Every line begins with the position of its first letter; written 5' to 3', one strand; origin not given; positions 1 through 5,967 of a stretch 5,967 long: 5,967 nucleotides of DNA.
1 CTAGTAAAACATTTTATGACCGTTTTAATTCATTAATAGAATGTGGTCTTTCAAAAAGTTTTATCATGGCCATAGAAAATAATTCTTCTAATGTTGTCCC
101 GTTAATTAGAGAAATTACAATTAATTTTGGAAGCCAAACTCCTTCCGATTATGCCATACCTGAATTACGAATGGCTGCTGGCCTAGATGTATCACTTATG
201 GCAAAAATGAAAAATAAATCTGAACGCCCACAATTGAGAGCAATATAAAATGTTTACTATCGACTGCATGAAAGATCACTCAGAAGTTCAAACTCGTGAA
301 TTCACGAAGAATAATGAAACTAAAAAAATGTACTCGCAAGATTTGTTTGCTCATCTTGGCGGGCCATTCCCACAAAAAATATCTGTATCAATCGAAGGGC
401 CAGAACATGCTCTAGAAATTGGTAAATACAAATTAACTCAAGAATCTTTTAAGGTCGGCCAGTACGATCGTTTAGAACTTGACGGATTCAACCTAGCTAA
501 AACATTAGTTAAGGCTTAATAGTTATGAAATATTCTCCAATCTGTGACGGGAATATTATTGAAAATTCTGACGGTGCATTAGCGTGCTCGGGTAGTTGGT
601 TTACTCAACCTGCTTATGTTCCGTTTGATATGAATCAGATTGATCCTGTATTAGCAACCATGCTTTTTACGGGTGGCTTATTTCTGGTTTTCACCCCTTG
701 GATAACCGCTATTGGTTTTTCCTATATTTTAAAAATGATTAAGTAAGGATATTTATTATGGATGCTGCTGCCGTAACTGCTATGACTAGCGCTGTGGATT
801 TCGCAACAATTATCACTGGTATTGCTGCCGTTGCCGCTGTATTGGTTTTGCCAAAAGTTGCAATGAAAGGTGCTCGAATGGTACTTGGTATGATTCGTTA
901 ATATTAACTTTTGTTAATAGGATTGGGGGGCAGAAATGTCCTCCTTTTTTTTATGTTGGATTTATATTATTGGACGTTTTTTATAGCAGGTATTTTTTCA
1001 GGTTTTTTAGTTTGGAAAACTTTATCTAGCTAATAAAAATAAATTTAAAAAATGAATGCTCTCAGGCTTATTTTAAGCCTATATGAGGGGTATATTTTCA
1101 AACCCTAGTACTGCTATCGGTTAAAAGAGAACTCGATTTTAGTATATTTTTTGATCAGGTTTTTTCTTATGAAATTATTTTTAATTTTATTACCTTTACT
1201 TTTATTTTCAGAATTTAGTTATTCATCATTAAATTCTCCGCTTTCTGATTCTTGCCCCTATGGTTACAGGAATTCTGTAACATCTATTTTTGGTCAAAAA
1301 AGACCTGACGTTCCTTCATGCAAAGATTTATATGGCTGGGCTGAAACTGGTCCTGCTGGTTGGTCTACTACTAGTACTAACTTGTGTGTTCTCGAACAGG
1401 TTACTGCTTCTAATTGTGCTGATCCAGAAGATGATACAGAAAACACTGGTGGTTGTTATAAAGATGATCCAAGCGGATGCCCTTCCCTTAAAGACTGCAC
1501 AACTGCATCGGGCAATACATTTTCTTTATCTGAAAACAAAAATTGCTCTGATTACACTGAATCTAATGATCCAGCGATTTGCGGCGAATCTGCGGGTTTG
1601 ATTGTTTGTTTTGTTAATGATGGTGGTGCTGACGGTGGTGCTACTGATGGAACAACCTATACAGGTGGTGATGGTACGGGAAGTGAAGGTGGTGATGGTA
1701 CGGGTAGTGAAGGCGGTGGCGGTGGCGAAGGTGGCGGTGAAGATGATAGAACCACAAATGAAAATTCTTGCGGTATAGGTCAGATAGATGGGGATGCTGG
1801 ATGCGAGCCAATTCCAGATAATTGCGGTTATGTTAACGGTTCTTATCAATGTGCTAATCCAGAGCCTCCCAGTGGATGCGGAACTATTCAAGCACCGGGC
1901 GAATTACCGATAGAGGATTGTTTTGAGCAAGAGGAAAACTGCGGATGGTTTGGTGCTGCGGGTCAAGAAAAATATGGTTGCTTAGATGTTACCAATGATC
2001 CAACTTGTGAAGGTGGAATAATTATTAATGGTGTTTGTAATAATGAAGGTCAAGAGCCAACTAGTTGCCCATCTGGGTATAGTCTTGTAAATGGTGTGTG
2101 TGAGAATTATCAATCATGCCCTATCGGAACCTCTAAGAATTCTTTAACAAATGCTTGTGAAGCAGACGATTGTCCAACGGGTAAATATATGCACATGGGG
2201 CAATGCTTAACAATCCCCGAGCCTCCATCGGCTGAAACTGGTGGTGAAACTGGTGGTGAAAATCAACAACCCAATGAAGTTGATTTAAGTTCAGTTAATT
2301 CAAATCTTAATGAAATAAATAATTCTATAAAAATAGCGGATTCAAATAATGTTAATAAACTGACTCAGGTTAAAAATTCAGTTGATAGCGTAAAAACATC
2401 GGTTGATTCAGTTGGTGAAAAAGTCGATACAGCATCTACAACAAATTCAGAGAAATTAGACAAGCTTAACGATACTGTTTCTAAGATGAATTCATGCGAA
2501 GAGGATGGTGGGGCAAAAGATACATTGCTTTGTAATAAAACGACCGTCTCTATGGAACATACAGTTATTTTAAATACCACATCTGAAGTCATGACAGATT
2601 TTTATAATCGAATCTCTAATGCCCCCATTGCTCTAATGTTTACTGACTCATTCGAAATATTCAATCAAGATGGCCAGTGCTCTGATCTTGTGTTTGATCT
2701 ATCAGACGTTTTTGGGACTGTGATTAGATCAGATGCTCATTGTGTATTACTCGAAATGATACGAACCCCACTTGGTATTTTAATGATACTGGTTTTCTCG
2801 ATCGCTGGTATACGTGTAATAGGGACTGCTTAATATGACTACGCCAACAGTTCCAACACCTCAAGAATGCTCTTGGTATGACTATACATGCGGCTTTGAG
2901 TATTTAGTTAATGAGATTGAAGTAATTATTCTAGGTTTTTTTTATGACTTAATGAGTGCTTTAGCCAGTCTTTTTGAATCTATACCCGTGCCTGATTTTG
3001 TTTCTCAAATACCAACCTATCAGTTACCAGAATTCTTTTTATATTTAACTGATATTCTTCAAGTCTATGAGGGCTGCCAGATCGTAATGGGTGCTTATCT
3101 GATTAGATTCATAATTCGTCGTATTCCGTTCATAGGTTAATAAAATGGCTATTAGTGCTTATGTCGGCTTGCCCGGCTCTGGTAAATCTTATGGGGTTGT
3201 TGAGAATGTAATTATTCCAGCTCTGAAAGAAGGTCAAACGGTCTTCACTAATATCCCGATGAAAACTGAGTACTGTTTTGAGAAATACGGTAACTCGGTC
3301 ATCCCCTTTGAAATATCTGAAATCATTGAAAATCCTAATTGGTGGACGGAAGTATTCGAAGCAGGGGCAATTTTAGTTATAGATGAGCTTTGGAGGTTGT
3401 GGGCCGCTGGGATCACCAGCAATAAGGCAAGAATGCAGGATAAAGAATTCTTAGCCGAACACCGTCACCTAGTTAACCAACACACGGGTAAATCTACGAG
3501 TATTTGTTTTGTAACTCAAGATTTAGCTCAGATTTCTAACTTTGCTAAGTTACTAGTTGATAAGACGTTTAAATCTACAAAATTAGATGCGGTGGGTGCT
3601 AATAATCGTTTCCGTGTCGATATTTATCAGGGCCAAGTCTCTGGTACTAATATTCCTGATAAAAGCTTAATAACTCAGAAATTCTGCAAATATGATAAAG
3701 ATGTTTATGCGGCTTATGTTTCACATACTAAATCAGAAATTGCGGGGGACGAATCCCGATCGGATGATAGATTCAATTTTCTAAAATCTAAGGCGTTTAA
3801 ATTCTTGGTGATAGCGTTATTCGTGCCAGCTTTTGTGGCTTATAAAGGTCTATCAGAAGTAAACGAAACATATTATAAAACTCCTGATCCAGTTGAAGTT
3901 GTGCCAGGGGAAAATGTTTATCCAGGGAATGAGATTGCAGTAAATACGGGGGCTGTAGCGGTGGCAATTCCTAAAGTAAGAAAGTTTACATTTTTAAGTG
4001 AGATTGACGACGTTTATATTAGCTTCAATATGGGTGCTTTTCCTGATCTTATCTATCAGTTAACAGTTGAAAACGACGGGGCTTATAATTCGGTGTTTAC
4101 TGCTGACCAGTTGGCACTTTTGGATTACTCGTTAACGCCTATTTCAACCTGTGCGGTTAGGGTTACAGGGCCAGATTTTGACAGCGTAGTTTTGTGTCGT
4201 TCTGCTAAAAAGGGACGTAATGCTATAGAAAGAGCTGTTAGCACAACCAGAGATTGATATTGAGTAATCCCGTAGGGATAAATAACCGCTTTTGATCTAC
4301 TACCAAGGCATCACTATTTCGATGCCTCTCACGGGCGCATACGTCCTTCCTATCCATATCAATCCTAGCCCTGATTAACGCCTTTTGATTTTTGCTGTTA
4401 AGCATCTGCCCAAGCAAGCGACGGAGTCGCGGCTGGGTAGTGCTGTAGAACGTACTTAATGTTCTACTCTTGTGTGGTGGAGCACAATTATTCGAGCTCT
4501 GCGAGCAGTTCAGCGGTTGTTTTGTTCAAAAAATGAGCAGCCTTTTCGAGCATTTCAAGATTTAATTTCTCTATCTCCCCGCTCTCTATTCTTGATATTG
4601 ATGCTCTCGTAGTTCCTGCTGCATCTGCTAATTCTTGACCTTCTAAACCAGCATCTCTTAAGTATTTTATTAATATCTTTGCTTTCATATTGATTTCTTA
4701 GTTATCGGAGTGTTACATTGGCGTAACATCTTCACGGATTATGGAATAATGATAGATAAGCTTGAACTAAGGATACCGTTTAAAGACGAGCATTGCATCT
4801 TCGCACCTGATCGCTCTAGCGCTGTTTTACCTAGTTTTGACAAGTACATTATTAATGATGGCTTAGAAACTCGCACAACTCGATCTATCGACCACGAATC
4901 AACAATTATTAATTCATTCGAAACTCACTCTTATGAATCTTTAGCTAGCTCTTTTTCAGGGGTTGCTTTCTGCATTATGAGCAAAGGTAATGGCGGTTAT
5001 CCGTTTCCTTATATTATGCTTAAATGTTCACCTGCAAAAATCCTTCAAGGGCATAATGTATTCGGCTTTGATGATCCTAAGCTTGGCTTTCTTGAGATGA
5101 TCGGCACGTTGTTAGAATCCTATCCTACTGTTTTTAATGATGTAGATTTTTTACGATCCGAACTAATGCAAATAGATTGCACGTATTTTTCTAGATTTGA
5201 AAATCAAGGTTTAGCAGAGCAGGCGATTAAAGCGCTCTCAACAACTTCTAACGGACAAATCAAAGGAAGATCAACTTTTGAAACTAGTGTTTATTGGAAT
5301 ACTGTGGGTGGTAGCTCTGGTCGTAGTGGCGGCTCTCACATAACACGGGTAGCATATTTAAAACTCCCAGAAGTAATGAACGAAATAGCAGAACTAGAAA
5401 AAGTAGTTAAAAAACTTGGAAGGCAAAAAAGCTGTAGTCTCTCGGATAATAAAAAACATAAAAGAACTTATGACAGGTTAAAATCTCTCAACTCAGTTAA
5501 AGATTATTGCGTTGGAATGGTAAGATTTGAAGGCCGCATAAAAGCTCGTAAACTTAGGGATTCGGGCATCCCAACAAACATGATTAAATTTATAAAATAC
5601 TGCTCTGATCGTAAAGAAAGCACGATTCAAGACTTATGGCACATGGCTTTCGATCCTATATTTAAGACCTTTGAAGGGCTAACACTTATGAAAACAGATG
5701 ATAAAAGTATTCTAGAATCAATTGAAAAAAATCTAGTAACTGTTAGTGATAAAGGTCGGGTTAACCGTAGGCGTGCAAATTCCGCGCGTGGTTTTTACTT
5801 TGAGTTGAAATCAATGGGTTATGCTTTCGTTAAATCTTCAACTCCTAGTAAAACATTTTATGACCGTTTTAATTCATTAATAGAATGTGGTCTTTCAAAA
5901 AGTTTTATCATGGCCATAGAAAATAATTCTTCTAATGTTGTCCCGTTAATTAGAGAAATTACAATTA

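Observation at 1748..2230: Unusual cysteine-rich repeat modules in the adsorption protein (C-x2-G-x(n)-C hairpins)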

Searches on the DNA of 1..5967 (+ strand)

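Call 3: search_dna_similar(query=window:1-5967:+, collection=phages, mode=near, max_rows=20)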
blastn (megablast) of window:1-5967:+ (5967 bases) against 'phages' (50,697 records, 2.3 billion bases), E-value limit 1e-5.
No match.

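Call 72: search_rna_families(source=window, threshold=gathering)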
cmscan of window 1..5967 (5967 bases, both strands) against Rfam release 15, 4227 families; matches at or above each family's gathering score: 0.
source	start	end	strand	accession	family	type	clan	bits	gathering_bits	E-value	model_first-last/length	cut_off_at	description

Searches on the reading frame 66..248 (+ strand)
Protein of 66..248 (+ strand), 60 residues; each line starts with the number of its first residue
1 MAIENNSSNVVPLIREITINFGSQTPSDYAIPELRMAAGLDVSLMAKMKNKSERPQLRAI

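Call 5: search_protein_families(library=pfam, proteins=[window:66-248:+], max_evalue=0.1)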
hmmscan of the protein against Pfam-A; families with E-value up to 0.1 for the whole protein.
window:66-248:+ (60 aa): 1 family
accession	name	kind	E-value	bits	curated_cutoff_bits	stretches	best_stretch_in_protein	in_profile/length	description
PF05155.20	G2P_X_C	-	0.025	15.6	25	1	6-33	60-86/88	Replication-associated protein G2P C-terminal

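Call 6: search_protein_families(library=phrogs, proteins=[window:66-248:+], max_evalue=0.01)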
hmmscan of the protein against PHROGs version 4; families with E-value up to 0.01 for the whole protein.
window:66-248:+ (60 aa): 2 families
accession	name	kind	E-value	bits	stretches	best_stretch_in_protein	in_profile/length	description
phrog_702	-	DNA, RNA and nucleotide metabolism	0.00038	20.7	1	5-41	339-375/382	replication protein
phrog_8855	-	DNA, RNA and nucleotide metabolism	0.0014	19.4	1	7-37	209-239/255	replication protein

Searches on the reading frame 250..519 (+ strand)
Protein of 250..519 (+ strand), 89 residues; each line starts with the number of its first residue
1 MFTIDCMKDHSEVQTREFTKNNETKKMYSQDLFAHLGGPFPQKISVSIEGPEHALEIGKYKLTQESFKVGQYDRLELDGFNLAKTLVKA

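Call 5: search_protein_families(library=pfam, proteins=[window:250-519:+], max_evalue=0.1)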
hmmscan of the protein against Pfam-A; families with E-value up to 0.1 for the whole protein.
window:250-519:+ (89 aa): 2 families
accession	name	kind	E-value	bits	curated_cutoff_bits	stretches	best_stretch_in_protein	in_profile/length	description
PF02303.23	Phage_DNA_bind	-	1e-08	35.8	25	1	4-79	3-79/82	Helix-destabilising protein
PF17878.8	ssDBP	-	0.031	14.6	27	1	29-63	24-59/81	Phage single-stranded DNA-binding protein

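Call 6: search_protein_families(library=phrogs, proteins=[window:250-519:+], max_evalue=0.01)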
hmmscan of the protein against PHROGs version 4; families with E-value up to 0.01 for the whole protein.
window:250-519:+ (89 aa): 1 family
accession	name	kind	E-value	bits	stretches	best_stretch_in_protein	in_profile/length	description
phrog_1199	-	DNA, RNA and nucleotide metabolism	1.3e-15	58.3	1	1-83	1-85/98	single strand DNA binding protein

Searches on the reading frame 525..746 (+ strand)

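Call 5: search_protein_families(library=pfam, proteins=[window:525-746:+], max_evalue=0.1)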
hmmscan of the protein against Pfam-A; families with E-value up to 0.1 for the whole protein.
window:525-746:+ (73 aa): 0 families

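Call 6: search_protein_families(library=phrogs, proteins=[window:525-746:+], max_evalue=0.01)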
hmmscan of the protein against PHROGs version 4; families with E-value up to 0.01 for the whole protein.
window:525-746:+ (73 aa): 2 families
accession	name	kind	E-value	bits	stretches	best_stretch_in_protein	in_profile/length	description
phrog_4800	-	unknown function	7.2e-08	33.6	1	7-73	6-69/70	-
phrog_15878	-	unknown function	0.0025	18.4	1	23-70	33-78/176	-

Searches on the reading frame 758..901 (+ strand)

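Call 5: search_protein_families(library=pfam, proteins=[window:758-901:+], max_evalue=0.1)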
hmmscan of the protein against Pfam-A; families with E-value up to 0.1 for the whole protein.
window:758-901:+ (47 aa): 1 family
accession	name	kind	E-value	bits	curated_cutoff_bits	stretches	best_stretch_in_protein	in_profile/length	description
PF25631.1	Inovirus_capsid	-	0.017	15.3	27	1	8-35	3-30/41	Inovirus capsid protein family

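Call 6: search_protein_families(library=phrogs, proteins=[window:758-901:+], max_evalue=0.01)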
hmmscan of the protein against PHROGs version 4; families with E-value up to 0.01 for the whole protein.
window:758-901:+ (47 aa): 1 family
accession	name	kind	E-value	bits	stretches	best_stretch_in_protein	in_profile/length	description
phrog_2186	-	head and packaging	3.4e-13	50.5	1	5-47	36-78/80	virion structural protein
